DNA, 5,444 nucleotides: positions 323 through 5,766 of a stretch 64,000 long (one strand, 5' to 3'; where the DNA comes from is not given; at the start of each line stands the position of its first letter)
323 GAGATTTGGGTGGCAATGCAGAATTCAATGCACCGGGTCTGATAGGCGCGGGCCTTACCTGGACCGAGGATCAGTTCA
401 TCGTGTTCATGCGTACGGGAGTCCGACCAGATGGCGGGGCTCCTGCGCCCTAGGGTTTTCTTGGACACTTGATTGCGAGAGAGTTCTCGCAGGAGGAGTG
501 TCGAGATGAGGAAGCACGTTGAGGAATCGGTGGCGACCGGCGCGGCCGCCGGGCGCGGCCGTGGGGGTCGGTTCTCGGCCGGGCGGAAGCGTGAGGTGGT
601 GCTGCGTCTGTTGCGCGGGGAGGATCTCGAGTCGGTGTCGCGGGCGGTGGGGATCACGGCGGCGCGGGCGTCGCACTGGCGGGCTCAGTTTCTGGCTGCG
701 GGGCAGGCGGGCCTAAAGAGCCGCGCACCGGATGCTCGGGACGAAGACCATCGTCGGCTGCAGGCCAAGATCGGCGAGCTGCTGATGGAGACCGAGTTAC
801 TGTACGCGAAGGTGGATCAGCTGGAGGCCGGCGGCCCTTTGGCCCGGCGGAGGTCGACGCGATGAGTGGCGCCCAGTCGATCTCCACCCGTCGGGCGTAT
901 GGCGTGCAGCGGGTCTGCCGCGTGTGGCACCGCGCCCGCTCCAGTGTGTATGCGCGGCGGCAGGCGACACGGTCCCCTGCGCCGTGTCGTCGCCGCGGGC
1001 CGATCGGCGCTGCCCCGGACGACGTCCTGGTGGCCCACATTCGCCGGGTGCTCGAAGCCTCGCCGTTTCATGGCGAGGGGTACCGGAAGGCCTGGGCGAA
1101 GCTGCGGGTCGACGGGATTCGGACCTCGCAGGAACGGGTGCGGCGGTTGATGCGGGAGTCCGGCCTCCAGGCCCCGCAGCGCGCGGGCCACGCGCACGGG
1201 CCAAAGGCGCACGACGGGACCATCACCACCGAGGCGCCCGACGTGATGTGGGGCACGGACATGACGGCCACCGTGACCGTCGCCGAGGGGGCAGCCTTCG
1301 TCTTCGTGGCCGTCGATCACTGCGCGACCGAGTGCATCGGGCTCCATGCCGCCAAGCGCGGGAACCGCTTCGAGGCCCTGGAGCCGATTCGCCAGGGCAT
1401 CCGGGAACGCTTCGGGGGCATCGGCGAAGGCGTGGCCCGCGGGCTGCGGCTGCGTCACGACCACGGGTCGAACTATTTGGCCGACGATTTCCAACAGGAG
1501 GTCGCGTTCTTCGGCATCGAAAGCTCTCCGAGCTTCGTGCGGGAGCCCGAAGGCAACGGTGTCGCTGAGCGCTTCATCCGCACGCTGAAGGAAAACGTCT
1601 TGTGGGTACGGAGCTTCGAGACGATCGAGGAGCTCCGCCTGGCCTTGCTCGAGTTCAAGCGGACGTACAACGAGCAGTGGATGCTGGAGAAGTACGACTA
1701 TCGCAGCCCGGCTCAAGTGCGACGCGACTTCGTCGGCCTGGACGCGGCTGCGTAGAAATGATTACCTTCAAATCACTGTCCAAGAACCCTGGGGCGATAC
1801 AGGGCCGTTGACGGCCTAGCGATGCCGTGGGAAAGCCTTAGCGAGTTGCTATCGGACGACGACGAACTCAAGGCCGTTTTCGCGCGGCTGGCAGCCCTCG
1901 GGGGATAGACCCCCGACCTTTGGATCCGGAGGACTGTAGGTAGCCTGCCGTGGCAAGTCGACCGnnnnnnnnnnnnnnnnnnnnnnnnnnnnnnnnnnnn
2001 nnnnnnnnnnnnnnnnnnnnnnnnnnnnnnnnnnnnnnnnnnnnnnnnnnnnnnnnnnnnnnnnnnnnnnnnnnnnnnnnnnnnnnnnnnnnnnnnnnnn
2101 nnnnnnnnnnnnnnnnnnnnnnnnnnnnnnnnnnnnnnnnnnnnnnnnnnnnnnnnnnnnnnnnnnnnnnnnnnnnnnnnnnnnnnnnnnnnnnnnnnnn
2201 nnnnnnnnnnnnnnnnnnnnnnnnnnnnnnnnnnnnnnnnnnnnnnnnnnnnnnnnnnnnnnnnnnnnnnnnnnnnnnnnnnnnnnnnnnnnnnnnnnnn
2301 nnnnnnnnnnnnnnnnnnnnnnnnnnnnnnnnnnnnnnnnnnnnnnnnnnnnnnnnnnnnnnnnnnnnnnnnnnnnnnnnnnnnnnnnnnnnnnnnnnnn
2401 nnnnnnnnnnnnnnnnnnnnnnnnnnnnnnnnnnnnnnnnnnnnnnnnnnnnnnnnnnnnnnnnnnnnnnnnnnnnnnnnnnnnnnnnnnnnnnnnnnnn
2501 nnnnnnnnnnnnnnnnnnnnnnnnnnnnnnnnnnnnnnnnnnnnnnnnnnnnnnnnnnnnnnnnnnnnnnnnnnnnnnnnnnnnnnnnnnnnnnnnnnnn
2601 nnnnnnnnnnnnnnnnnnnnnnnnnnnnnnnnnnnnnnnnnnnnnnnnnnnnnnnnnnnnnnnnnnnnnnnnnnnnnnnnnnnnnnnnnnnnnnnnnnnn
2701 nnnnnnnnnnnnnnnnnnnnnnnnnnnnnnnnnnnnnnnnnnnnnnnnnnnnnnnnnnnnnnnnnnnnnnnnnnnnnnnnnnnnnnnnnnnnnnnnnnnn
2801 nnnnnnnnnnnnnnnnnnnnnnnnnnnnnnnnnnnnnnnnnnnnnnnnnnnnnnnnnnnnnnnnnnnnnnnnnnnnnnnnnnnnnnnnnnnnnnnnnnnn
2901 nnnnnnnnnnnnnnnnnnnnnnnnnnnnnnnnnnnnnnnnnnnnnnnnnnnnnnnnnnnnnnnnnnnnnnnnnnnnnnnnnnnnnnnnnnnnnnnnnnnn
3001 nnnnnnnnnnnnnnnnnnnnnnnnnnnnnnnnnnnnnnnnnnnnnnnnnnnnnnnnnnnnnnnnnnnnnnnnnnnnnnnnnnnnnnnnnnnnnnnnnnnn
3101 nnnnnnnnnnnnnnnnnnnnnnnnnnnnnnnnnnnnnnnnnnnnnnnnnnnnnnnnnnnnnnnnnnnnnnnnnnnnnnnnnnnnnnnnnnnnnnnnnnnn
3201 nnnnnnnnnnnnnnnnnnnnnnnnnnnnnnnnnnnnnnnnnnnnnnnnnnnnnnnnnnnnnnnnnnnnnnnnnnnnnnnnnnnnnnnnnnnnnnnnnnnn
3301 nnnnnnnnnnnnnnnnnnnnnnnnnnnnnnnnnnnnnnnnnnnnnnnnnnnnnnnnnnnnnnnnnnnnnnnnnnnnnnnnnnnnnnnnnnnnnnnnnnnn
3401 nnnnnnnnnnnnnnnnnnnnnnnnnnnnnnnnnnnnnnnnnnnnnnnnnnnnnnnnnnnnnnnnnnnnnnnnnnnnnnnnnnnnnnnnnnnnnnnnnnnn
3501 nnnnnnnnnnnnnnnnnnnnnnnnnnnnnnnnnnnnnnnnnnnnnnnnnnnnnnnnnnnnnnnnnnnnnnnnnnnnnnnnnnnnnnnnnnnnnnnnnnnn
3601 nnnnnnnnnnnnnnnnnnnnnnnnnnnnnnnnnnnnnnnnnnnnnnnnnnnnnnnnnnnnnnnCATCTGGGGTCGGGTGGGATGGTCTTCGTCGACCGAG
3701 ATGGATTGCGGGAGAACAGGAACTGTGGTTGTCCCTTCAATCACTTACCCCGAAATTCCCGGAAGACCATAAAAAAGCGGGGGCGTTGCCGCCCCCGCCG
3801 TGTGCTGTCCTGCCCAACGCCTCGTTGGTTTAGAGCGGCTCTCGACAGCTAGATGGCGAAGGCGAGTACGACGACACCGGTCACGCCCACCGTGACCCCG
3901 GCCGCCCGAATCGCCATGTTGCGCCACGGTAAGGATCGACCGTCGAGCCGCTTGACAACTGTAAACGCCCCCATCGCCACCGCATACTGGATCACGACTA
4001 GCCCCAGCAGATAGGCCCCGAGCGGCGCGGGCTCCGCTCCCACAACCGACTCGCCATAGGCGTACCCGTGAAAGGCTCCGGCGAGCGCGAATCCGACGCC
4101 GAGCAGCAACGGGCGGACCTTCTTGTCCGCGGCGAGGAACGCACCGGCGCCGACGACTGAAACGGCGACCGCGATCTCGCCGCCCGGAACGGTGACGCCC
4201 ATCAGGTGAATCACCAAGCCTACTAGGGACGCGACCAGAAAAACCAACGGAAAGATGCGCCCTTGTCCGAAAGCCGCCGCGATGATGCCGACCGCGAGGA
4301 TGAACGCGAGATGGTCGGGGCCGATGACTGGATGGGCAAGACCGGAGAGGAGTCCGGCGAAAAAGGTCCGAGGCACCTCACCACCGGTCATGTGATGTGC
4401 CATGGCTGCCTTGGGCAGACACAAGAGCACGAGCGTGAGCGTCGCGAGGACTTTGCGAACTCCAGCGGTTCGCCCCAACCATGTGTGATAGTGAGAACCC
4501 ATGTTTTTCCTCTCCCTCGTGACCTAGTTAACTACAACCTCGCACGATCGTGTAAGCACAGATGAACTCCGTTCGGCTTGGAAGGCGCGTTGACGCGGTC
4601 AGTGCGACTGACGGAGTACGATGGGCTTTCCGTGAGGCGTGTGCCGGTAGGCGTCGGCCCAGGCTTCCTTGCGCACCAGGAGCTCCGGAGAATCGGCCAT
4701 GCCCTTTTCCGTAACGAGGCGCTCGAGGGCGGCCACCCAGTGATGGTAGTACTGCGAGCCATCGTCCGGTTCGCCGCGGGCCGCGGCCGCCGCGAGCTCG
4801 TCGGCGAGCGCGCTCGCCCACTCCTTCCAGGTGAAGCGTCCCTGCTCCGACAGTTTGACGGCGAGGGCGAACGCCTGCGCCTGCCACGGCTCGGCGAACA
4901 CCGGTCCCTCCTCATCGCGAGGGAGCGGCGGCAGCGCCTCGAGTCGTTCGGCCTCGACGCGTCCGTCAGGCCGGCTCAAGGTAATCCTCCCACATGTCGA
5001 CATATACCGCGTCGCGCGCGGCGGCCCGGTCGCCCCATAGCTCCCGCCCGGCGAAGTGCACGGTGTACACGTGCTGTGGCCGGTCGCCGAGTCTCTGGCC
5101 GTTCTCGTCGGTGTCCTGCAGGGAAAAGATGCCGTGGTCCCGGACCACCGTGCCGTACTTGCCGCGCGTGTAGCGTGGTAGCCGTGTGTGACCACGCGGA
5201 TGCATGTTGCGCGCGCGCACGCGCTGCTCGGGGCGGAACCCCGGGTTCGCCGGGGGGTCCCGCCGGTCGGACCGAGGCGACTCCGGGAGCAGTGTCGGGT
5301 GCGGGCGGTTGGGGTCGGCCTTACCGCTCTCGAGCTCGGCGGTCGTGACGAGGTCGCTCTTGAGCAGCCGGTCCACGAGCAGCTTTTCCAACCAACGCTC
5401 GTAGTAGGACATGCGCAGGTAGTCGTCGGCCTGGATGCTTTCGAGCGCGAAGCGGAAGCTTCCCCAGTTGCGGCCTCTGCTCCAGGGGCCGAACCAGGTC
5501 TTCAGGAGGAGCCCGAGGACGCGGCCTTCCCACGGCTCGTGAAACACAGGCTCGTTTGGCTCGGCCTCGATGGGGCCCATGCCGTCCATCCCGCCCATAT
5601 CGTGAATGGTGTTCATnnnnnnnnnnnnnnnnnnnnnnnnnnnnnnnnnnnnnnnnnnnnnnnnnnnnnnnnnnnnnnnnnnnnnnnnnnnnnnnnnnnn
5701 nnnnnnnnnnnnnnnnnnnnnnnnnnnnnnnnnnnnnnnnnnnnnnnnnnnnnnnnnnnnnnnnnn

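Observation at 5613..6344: Cobalt-type nitrile hydratase whose alpha subunit carries a near-consensus Tat signal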

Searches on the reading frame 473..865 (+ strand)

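Call 69: search_protein_families(library=pfam, proteins=[window:473-865:+], max_evalue=0.001)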
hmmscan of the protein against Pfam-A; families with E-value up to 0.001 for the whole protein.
window:473-865:+ (130 aa): 3 families
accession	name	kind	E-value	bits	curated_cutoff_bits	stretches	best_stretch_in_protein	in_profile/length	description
PF13518.12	HTH_28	-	1e-06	29.2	25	1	38-84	1-47/52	Helix-turn-helix domain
PF01527.26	HTH_Tnp_1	-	0.00017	22.2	24.1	1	32-99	5-73/75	Transposase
PF13384.12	HTH_23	-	0.00076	19.7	24.6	0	38-82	6-50/50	Homeodomain-like domain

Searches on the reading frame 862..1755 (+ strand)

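Call 69: search_protein_families(library=pfam, proteins=[window:862-1755:+], max_evalue=0.001)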
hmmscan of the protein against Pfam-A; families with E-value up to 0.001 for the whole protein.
window:862-1755:+ (297 aa): 3 families
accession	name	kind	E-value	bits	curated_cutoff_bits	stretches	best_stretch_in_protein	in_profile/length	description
PF13276.12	HTH_21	-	4.2e-09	36.9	28.1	1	56-107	6-57/60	HTH-like domain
PF13683.12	rve_3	-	4.9e-08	33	26.5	1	218-272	2-56/67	Integrase core domain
PF00665.32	rve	-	5.8e-07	30.2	32.6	1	125-225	3-98/102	Integrase core domain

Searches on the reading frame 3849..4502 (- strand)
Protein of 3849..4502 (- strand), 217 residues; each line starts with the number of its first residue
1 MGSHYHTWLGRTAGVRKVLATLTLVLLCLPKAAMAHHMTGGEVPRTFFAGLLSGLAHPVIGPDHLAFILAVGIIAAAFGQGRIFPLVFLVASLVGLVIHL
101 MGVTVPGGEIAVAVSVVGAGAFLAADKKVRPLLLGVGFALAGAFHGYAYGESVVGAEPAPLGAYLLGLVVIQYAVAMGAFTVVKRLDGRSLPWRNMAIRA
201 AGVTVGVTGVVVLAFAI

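Call 3: search_protein_families(library=pfam, proteins=[window:3849-4502:-], max_evalue=0.01)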
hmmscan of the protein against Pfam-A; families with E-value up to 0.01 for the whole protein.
window:3849-4502:- (217 aa): 1 family
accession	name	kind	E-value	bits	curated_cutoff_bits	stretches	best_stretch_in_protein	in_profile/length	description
PF04955.18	HupE_UreJ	-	3.6e-33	115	23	1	25-211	2-178/179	HupE / UreJ protein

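Call 4: search_protein_families(library=ncbifam, proteins=[window:3849-4502:-], max_evalue=0.01)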
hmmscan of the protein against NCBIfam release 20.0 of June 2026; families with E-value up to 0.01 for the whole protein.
window:3849-4502:- (217 aa): 0 families

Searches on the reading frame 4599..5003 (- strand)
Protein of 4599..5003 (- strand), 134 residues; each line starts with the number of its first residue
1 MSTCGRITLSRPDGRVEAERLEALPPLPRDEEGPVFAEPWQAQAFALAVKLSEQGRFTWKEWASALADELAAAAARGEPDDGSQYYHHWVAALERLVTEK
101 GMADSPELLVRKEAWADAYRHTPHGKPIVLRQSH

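Call 3: search_protein_families(library=pfam, proteins=[window:4599-5003:-], max_evalue=0.01)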
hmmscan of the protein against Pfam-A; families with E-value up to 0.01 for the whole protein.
window:4599-5003:- (134 aa): 1 family
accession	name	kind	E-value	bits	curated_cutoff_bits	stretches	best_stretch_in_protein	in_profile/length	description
PF21006.2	NHase_beta_N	-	1.9e-11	44.5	21.5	1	27-117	16-100/115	Nitrile hydratase beta subunit, N-terminal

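Call 4: search_protein_families(library=ncbifam, proteins=[window:4599-5003:-], max_evalue=0.01)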
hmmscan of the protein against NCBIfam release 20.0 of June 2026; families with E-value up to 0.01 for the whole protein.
window:4599-5003:- (134 aa): 2 families
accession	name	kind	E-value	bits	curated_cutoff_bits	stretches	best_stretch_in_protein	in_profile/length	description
TIGR03889.1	nitrile_acc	equivalog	2.3e-29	101.2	46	1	36-107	1-72/74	nitrile hydratase accessory protein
TIGR03888.1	nitrile_beta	equivalog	2e-10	41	152.2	1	26-118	15-101/226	nitrile hydratase subunit beta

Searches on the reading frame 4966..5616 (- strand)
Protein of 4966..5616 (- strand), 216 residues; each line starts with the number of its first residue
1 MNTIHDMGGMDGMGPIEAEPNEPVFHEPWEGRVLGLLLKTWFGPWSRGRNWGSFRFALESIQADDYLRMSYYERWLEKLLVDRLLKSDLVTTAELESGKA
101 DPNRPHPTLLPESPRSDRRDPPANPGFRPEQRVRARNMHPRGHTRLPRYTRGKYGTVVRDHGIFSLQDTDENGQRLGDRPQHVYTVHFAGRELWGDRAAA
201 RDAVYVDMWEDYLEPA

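Call 3: search_protein_families(library=pfam, proteins=[window:4966-5616:-], max_evalue=0.01)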
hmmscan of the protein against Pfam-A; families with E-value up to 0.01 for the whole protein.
window:4966-5616:- (216 aa): 2 families
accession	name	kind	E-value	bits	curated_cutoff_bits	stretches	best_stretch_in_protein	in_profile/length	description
PF02211.21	NHase_beta_C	-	1.6e-28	99.5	27.7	1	117-215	2-98/98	Nitrile hydratase beta subunit, C-terminal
PF21006.2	NHase_beta_N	-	2.2e-27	95.9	21.5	1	1-104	1-100/115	Nitrile hydratase beta subunit, N-terminal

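Call 4: search_protein_families(library=ncbifam, proteins=[window:4966-5616:-], max_evalue=0.01)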
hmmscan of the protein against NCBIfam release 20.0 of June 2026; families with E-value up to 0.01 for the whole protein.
window:4966-5616:- (216 aa): 1 family
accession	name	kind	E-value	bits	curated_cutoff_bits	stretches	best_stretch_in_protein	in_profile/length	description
TIGR03888.1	nitrile_beta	equivalog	9.4e-56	189.2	152.2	1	1-216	1-226/226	nitrile hydratase subunit beta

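Call 22: search_solved_structures(query=window:4966-5616:-, max_evalue=0.00001, show_alignments=1)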
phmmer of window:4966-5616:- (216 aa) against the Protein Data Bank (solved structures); distinct sequences matched with E-value up to 0.00001: 24.
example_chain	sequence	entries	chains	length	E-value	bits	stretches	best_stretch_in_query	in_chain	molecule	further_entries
3qxe_B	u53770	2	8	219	1.1e-47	165.9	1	1-216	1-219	Co-type Nitrile Hydratase beta subunit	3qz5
3qyh_B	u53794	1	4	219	2e-47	165.1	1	1-216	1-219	Co-type Nitrile Hydratase beta subunit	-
3qyg_B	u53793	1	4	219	2.9e-47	164.6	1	1-216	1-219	Co-type Nitrile Hydratase beta subunit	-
3qz9_B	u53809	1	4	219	3.9e-47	164.2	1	1-216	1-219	Co-type Nitrile Hydratase beta subunit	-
3hht_B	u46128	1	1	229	3.9e-36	128.1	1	1-215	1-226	Nitrile hydratase beta subunit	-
7qom_B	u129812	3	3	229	5.4e-35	124.4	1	1-215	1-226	Nitrile hydratase subunit beta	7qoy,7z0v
2dpp_B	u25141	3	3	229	1.2e-34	123.3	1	1-215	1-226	Nitrile hydratase beta subunit | Nitrile hydratase subunit beta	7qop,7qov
7qou_B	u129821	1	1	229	1.4e-34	123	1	1-215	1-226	Nitrile hydratase subunit beta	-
1v29_B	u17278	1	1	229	4.8e-34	121.3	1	1-215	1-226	nitrile hydratase b chain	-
7w8l_B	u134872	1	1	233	6e-34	121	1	1-214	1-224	Cobalt-containing nitrile hydratase subunit beta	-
7w8m_B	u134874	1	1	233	2.1e-33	119.2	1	1-214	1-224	Cobalt-containing nitrile hydratase subunit beta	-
1ugp_B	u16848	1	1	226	3.2e-33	118.6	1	1-214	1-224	Cobalt-containing nitrile hydratase subunit beta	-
1ire_B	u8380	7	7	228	3.2e-33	118.6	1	1-214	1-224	Nitrile Hydratase | Nitrile Hydratase beta subunit | Cobalt-containing nitrile hydratase subunit beta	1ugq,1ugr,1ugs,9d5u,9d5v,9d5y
3vyh_B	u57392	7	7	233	3.5e-33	118.5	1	1-214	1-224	Cobalt-containing nitrile hydratase subunit beta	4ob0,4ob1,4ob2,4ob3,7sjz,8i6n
9d6m_B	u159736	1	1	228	6e-33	117.7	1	1-214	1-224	Cobalt-containing nitrile hydratase subunit beta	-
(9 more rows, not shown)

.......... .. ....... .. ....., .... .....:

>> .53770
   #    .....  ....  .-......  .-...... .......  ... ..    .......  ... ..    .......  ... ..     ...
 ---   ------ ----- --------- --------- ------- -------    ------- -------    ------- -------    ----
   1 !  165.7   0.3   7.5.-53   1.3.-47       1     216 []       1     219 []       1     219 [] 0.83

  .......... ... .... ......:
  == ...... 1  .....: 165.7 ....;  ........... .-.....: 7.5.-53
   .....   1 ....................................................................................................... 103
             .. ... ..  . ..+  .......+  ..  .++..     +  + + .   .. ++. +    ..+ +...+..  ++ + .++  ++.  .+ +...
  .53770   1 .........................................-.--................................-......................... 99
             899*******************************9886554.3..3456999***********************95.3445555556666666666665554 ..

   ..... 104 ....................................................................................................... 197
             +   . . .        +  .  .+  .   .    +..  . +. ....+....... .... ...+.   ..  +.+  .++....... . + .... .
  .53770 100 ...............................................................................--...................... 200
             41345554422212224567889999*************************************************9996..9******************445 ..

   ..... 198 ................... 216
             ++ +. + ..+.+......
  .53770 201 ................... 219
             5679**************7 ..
